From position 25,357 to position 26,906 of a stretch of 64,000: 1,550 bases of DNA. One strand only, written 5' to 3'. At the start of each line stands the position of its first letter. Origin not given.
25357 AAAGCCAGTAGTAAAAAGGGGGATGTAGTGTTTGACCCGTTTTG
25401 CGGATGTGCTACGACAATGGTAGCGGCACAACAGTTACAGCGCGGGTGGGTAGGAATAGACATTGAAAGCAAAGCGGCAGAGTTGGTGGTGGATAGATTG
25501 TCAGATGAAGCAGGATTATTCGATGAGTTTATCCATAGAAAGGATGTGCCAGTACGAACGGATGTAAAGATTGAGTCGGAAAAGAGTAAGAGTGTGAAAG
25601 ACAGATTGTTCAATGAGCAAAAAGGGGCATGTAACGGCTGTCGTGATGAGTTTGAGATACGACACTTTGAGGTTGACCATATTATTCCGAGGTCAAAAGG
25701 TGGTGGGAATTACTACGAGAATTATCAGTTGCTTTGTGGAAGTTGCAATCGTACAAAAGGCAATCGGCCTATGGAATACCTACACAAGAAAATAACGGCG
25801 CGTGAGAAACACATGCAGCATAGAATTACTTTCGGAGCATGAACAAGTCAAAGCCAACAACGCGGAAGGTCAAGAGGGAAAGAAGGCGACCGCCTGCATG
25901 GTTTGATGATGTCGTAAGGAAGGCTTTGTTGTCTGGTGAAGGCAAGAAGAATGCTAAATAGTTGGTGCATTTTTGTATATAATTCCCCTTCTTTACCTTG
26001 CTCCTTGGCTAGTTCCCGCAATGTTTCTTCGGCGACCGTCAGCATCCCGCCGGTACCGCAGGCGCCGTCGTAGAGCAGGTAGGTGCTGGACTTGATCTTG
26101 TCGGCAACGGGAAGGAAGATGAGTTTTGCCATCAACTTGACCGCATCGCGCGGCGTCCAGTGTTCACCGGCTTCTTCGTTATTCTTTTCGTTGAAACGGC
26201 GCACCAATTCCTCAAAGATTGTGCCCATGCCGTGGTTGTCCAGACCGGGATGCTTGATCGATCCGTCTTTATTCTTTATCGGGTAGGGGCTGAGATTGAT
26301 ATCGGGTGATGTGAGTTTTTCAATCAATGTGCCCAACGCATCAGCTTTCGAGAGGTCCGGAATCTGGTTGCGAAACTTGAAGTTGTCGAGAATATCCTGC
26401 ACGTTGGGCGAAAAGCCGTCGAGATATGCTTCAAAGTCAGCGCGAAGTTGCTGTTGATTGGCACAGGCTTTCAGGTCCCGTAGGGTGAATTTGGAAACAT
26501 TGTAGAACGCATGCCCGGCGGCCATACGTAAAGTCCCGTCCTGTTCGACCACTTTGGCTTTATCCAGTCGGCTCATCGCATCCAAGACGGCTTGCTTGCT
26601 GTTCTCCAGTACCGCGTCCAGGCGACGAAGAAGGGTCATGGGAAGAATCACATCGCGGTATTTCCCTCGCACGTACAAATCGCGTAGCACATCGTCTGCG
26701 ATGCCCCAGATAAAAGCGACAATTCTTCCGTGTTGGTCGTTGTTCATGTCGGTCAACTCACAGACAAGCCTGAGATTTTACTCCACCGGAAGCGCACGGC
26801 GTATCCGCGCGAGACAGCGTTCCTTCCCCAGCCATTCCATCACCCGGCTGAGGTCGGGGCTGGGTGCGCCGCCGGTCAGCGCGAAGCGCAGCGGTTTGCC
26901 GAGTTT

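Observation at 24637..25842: IS1595-family element carries a methyltransferase-HNH fusion as passenger cargo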

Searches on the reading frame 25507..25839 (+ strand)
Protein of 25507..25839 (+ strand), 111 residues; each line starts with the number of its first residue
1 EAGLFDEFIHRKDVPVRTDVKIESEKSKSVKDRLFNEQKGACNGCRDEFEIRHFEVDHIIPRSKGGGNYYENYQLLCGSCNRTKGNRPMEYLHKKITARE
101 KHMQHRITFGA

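Call 90: search_protein_representatives(protein=window:25507-25839:+)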
Query: 111 residues. Proteins with E-value up to 0.001 (for the whole library): 19676; up to 1e-10: 677; up to 1e-30: 11. The best 150 are listed.
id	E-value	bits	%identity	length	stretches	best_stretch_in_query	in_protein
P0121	4.4e-39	149.5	64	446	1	1-111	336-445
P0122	6.6e-39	148.9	65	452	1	7-110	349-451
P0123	1.8e-38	147.5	64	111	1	1-103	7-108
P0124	2.6e-38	147.0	60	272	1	1-110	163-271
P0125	2.1e-34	134.4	61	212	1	1-98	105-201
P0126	8.5e-34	132.4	45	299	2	21-102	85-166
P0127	7.1e-33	129.5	71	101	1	8-85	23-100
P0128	1.6e-32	128.3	50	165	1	2-110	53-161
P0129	1.4e-31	125.3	52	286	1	3-110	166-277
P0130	3.2e-31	124.2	52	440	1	3-110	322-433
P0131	5.0e-31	123.5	58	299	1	1-98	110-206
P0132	3.2e-30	120.9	60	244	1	4-96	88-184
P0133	1.4e-29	118.9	54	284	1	1-110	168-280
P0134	3.7e-29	117.5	42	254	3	28-93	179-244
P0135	7.0e-29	116.6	57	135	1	13-110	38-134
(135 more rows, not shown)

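Call 96: search_solved_structures(query=window:25507-25839:+, max_evalue=0.001, show_alignments=3)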
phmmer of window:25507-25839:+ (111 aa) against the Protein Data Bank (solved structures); distinct sequences matched with E-value up to 0.001: 25.
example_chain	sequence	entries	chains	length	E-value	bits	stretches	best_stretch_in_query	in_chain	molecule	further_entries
8d2k_A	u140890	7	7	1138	3.8e-09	40.1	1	30-89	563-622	CRISPR-associated endonuclease, Csn1 family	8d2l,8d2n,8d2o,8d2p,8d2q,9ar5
8w2z_A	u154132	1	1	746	1.5e-06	31.7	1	27-90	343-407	HNH nuclease domain-containing protein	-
8zq9_B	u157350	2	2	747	1.6e-06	31.7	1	27-90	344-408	a protein | HNH nuclease domain-containing protein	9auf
8w2s_A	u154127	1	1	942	1.9e-06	31.4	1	27-90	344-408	HNH nuclease domain-containing protein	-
9wn6_B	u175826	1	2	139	7.7e-06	29.5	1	25-101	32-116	CRISPR-associated endonuclease Cas9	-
6jhw_B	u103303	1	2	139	7.8e-06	29.5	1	25-101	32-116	CRISPR-associated endonuclease Cas9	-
5vgb_A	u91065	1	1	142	8e-06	29.4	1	25-101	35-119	CRISPR-associated endonuclease Cas9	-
9j1y_A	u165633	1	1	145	8.8e-06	29.3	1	25-101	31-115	CRISPR-associated endonuclease Cas9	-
9j1z_B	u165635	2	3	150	9.2e-06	29.2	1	25-101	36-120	CRISPR-associated endonuclease Cas9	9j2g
10vb_A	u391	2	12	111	1.1e-05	28.9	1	30-93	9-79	CRISPR-associated endonuclease Cas9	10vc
8f43_A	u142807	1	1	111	1.1e-05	28.9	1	30-93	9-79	CRISPR-associated endonuclease Cas9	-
7mpz_A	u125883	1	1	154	1.9e-05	28.2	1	30-93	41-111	CRISPR-associated endonuclease Cas9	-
8if0_X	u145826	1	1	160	3.2e-05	27.5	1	26-101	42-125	CRISPR-associated endonuclease Cas9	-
8zdr_C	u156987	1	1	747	4e-05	27.2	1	27-90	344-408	a protein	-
9k32_A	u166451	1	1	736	4.4e-05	27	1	24-88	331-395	HNH nuclease domain-containing protein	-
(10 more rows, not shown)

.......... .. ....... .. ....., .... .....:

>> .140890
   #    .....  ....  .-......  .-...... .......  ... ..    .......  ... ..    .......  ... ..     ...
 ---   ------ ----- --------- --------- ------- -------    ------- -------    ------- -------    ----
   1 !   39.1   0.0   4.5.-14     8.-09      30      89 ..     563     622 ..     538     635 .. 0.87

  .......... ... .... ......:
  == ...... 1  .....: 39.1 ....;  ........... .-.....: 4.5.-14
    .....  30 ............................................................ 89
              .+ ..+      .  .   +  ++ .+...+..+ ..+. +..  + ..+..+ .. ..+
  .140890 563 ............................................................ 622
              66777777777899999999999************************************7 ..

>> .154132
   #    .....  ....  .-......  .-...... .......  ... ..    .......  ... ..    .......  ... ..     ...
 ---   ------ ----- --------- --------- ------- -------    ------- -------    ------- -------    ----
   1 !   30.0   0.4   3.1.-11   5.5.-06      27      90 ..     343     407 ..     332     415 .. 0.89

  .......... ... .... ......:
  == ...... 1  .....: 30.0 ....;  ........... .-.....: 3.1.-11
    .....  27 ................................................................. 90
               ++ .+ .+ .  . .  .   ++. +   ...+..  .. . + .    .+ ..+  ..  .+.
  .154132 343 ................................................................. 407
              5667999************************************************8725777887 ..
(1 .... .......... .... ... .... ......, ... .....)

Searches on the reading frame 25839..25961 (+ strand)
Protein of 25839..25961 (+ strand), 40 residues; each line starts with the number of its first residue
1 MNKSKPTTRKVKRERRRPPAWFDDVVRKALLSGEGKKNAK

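Call 11: search_protein_families(library=pfam, proteins=[window:25839-25961:+], max_evalue=0.01)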
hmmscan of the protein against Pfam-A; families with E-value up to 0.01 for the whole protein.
window:25839-25961:+ (40 aa): 0 families

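Call 12: search_protein_families(library=ncbifam, proteins=[window:25839-25961:+], max_evalue=0.01)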
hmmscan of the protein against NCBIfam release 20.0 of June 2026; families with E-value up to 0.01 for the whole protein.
window:25839-25961:+ (40 aa): 0 families

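Call 24: search_protein_families(library=padloc, proteins=[window:25839-25961:+], max_evalue=0.01)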
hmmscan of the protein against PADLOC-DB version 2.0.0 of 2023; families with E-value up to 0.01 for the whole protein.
window:25839-25961:+ (40 aa): 0 families

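Call 42: search_protein_families(library=phrogs, proteins=[window:25839-25961:+], max_evalue=0.001)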
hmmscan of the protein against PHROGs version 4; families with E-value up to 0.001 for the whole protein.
window:25839-25961:+ (40 aa): 0 families

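Call 48: search_protein_families(library=pfam, proteins=[window:25839-25958:+], max_evalue=10)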
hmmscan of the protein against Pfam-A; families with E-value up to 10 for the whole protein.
seq(40 aa): 0 families

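Call 49: search_protein_families(library=ncbifam, proteins=[window:25839-25958:+], max_evalue=10)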
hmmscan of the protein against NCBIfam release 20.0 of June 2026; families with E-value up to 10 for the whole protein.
seq(40 aa): 0 families

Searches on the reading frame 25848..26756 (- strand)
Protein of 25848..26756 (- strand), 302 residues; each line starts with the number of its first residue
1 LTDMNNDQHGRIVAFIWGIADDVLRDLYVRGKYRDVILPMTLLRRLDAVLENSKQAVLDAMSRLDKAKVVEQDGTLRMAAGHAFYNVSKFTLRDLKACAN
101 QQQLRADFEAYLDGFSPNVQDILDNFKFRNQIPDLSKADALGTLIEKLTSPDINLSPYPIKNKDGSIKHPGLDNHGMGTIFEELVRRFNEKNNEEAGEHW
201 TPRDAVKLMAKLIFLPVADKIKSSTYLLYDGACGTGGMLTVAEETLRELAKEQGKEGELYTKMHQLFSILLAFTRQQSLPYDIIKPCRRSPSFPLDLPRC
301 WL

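Call 11: search_protein_families(library=pfam, proteins=[window:25848-26756:-], max_evalue=0.01)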
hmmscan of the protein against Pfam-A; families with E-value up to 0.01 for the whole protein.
window:25848-26756:- (302 aa): 2 families
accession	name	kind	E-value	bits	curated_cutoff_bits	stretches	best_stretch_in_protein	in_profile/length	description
PF12161.14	HsdM_N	-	8.3e-22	78.7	24.5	1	13-148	2-135/135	HsdM N-terminal domain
PF02384.22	N6_Mtase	-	6.4e-12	45.8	20.4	1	174-253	3-74/311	N-6 DNA Methylase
